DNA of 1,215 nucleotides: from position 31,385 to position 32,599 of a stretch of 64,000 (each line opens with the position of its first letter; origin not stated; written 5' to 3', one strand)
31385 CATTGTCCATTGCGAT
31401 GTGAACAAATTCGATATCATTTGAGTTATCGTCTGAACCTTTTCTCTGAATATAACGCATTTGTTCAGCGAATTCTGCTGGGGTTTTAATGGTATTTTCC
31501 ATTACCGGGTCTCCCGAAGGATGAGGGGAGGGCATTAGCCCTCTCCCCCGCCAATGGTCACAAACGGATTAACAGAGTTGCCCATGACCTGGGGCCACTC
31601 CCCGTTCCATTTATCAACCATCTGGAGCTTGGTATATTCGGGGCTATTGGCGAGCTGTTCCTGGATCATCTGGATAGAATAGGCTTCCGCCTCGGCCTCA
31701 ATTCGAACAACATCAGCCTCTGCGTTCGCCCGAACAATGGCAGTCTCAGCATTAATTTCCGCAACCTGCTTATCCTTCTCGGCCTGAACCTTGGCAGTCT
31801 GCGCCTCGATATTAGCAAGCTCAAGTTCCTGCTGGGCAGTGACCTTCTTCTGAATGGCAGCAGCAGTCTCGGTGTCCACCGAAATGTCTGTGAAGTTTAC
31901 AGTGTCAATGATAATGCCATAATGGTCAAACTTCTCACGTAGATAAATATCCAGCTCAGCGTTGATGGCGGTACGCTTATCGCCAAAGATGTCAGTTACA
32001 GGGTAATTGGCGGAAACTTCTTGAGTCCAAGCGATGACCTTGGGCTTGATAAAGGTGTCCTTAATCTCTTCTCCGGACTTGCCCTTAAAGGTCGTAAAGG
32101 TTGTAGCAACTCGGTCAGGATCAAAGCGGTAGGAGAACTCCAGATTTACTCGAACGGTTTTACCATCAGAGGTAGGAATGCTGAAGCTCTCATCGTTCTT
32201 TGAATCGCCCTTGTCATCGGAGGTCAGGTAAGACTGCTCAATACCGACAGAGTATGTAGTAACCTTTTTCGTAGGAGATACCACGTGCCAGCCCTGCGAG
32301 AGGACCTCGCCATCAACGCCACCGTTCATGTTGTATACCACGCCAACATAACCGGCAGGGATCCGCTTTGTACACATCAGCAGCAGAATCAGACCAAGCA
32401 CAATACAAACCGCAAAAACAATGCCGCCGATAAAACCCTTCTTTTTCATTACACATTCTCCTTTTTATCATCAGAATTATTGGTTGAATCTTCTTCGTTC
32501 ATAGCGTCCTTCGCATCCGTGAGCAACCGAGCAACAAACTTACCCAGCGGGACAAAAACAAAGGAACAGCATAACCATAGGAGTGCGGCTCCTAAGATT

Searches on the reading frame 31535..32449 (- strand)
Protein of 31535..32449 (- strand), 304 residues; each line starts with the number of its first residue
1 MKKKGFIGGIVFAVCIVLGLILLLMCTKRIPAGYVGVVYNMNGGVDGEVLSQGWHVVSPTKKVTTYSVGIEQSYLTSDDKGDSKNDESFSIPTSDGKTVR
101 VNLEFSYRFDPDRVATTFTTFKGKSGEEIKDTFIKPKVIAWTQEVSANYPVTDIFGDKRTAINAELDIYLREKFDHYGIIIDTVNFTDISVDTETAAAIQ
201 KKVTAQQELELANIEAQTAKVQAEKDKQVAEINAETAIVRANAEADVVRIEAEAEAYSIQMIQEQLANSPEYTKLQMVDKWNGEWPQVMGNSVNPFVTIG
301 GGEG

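Call 48: search_protein_families(library=phrogs, proteins=[window:31535-32449:-], max_evalue=0.00001)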
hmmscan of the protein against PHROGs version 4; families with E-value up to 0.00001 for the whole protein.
window:31535-32449:- (304 aa): 2 families
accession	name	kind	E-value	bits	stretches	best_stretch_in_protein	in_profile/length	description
phrog_200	-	other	9.5e-67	226.7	1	2-299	76-359/379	lipoprotein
phrog_38808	-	unknown function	2.3e-08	35.2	1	241-297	8-65/68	-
